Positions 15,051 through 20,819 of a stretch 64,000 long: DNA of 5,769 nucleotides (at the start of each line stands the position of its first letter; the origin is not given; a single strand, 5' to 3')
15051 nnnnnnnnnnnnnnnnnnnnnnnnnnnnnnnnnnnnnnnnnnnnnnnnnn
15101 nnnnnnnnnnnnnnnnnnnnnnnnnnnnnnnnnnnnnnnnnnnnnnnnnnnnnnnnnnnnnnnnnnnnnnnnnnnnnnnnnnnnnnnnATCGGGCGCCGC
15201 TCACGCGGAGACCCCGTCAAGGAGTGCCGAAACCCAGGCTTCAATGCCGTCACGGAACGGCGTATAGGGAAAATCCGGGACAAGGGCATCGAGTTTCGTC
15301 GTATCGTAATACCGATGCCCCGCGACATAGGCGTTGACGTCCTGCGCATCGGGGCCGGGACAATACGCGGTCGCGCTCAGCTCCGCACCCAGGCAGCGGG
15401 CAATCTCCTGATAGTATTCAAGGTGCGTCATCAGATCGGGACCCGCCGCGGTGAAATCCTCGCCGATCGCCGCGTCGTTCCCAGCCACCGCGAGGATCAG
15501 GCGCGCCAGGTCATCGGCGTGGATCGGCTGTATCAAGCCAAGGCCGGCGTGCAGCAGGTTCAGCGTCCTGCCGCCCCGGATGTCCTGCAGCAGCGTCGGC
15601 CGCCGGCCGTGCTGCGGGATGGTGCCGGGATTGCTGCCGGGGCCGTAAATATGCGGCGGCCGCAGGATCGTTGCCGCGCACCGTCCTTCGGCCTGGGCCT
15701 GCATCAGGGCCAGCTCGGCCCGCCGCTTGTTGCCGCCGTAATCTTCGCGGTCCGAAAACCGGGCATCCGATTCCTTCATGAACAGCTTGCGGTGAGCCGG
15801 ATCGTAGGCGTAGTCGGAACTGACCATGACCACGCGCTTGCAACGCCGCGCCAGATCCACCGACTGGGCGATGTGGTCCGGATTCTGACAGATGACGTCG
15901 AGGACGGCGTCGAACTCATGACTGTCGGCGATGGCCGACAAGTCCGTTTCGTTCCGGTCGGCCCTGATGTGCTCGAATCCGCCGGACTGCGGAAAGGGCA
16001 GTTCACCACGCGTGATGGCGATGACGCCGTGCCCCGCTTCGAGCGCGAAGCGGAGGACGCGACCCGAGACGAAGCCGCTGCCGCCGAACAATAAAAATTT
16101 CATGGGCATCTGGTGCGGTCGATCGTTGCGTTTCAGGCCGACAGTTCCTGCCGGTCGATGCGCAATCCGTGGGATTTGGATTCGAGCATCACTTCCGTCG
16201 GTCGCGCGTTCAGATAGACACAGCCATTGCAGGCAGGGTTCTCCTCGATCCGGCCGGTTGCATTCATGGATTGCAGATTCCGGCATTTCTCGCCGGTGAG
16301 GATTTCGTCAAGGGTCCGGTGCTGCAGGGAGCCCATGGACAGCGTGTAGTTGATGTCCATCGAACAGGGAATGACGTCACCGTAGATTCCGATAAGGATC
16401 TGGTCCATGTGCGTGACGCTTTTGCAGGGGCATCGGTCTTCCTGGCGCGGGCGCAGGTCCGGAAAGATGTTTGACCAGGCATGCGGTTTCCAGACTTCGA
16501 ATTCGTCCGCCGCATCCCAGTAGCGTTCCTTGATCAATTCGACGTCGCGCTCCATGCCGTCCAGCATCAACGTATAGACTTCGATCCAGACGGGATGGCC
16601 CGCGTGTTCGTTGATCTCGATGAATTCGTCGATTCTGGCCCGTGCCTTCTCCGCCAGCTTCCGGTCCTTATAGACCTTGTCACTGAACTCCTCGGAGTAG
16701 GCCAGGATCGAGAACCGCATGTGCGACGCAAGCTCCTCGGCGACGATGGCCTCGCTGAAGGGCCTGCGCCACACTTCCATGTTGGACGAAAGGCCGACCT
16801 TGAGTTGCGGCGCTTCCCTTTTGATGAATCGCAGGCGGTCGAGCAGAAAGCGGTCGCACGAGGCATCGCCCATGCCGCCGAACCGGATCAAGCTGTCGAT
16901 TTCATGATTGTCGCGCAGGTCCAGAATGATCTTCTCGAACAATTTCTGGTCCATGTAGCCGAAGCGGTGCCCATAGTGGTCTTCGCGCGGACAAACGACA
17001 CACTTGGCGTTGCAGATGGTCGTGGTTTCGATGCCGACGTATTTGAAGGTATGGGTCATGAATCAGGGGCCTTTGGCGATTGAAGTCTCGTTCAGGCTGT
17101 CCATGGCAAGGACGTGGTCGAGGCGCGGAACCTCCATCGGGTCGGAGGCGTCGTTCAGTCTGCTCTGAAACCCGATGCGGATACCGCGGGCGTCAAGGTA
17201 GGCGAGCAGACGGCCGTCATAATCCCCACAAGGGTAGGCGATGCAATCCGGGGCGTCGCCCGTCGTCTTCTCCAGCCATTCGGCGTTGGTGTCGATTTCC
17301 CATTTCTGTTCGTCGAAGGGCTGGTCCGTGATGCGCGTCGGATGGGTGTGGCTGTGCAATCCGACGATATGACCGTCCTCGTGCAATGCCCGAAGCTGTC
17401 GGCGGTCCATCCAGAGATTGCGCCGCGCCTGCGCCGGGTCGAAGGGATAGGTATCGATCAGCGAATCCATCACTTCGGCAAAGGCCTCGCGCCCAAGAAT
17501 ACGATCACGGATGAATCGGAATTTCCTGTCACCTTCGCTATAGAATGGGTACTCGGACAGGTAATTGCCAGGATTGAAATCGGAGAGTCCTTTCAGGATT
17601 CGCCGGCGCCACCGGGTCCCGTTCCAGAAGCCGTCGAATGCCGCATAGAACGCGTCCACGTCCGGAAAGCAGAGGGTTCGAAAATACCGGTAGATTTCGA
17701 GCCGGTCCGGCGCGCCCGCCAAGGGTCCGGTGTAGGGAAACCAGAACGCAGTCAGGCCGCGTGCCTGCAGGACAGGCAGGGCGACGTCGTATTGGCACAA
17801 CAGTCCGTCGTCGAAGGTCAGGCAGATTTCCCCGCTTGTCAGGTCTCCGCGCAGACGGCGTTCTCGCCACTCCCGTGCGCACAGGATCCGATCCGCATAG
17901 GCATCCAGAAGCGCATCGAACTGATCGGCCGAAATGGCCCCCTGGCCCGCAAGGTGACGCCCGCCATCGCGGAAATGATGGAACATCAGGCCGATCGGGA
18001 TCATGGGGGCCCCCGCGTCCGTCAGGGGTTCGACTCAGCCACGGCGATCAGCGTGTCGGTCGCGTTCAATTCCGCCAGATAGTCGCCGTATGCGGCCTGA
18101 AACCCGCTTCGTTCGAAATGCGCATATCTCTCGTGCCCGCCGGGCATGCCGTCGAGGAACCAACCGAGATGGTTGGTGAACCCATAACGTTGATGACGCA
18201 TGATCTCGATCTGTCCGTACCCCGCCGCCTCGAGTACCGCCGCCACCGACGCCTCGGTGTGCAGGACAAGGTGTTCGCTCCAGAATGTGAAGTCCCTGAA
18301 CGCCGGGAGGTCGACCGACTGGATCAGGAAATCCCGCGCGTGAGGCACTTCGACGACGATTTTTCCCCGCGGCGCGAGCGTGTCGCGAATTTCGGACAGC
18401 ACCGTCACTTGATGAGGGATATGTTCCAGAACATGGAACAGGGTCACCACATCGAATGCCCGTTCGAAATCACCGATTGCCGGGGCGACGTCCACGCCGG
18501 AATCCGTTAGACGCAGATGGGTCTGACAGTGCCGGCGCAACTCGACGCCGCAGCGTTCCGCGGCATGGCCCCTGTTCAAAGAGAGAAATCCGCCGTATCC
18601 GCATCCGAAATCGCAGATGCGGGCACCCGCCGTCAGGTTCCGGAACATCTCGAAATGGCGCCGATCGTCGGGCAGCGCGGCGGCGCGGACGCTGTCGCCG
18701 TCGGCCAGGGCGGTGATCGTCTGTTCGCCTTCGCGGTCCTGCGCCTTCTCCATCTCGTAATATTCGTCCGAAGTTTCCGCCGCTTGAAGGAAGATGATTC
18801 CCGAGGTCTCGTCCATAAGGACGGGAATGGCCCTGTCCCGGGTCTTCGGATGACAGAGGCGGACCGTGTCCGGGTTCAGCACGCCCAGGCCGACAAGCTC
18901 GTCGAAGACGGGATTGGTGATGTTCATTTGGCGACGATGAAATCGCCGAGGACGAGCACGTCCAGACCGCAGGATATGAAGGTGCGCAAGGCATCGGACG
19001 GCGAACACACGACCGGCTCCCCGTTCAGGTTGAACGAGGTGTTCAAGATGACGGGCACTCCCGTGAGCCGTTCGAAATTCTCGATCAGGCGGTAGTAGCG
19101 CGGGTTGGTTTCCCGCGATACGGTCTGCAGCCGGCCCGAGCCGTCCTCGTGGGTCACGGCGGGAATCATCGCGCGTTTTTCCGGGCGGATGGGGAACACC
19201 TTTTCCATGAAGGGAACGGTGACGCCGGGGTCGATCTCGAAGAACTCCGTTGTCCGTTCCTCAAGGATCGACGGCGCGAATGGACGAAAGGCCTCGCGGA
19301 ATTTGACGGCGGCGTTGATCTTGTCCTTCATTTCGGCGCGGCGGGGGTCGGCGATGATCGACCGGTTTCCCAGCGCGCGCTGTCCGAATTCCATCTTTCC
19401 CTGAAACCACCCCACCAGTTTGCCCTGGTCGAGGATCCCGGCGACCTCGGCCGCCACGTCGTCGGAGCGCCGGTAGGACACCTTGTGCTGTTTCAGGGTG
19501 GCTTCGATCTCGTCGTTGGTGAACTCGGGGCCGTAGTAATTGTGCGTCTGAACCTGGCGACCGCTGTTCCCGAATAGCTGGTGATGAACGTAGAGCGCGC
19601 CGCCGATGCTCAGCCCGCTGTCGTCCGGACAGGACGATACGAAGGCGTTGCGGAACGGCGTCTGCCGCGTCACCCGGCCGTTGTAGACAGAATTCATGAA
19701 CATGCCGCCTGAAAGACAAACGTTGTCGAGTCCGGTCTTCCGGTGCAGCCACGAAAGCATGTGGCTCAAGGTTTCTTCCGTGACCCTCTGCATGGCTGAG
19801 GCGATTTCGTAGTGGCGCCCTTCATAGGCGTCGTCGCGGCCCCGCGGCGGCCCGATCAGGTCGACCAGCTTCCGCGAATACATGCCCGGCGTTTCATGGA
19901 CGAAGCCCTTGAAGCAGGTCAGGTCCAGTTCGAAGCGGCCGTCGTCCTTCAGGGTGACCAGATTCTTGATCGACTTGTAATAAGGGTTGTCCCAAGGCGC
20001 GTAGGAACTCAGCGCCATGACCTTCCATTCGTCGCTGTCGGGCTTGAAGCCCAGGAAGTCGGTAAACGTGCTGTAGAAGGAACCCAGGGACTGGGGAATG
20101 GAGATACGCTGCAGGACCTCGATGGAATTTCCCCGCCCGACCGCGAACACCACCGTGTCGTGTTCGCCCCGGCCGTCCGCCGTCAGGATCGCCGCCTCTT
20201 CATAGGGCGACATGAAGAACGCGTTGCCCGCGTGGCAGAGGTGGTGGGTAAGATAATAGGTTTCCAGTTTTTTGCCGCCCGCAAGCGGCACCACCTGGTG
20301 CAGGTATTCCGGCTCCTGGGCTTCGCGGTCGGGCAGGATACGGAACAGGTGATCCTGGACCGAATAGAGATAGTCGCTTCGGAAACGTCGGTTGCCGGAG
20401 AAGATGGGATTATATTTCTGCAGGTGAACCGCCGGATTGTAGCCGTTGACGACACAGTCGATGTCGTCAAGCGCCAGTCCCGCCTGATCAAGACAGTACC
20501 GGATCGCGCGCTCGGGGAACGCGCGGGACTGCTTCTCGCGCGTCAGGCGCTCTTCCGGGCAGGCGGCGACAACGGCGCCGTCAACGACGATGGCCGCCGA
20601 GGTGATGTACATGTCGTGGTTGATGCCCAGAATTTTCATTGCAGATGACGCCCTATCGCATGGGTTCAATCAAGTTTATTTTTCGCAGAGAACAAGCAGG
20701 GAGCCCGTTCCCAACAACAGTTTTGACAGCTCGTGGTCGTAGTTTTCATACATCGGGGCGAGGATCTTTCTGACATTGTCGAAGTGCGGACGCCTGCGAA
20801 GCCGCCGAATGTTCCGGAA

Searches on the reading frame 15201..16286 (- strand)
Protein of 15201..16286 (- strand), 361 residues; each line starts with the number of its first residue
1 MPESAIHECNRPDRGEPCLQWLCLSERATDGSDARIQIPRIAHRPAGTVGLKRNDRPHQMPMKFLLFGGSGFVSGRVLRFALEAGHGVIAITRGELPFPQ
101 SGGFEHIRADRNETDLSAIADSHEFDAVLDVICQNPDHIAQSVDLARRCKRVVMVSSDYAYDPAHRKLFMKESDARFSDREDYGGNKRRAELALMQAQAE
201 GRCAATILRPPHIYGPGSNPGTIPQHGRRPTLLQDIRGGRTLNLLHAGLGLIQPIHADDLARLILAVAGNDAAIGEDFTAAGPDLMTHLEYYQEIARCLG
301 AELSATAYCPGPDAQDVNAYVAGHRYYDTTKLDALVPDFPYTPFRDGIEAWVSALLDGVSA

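Call 54: search_protein_families(library=pfam, proteins=[window:15201-16286:-], max_evalue=0.00001)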
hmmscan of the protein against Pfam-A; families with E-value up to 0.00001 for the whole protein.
window:15201-16286:- (361 aa): 1 family
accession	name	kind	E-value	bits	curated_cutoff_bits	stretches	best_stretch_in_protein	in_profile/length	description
PF01370.27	Epimerase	-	1.8e-19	70.6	20.9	1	65-277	2-236/240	NAD dependent epimerase/dehydratase family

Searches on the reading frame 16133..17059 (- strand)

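Call 54: search_protein_families(library=pfam, proteins=[window:16133-17059:-], max_evalue=0.00001)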
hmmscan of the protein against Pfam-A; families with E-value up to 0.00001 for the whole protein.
window:16133-17059:- (308 aa): 1 family
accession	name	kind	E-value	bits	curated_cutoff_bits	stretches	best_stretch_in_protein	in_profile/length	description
PF13186.11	SPASM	-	7.7e-09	36.2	21.5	1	218-280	5-66/67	Iron-sulfur cluster-binding domain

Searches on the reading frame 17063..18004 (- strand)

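Call 54: search_protein_families(library=pfam, proteins=[window:17063-18004:-], max_evalue=0.00001)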
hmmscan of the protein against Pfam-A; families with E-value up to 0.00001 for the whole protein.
window:17063-18004:- (313 aa): 1 family
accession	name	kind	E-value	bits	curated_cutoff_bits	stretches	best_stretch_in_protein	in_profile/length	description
PF01522.26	Polysacc_deac_1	-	4.5e-18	65.8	23.1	1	201-276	48-122/124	Polysaccharide deacetylase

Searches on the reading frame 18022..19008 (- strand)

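Call 54: search_protein_families(library=pfam, proteins=[window:18022-19008:-], max_evalue=0.00001)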
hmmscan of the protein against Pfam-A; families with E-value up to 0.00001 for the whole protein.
window:18022-19008:- (328 aa): 4 families
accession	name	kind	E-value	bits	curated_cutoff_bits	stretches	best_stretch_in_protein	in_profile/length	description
PF13489.12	Methyltransf_23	-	5.2e-20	72.3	27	1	121-264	16-159/164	Methyltransferase domain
PF08241.18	Methyltransf_11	-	1.1e-07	32.9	21.2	1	133-219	2-95/95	Methyltransferase domain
PF08242.18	Methyltransf_12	-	5.2e-07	30.8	30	1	133-217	2-98/98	Methyltransferase domain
PF13847.12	Methyltransf_31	-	4.5e-06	26.9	27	0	183-226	73-116/145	Methyltransferase domain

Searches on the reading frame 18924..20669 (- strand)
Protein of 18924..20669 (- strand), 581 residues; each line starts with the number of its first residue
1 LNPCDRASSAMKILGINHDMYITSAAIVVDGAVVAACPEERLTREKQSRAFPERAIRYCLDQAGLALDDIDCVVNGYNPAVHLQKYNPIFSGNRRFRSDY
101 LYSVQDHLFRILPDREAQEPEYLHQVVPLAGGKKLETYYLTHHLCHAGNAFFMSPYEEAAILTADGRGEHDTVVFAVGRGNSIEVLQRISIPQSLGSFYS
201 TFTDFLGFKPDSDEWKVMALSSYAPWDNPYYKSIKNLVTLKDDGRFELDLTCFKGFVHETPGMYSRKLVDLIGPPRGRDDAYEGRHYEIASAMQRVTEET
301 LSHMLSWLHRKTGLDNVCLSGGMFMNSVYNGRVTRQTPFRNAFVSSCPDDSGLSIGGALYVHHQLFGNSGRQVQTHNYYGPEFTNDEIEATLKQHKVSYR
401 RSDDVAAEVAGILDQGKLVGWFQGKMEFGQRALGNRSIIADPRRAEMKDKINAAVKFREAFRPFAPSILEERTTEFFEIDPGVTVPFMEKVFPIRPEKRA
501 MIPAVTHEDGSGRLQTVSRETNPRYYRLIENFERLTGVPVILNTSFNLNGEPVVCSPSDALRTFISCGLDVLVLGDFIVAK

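Call 54: search_protein_families(library=pfam, proteins=[window:18924-20669:-], max_evalue=0.00001)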
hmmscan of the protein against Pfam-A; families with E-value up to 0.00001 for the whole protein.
window:18924-20669:- (581 aa): 2 families
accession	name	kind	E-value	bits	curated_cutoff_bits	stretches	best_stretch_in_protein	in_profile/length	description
PF16861.10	Carbam_trans_C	-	1.1e-70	237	27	1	411-581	2-170/170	Carbamoyltransferase C-terminus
PF02543.21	Carbam_trans_N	-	1.5e-49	169.7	24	1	12-359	1-346/346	Carbamoyltransferase N-terminus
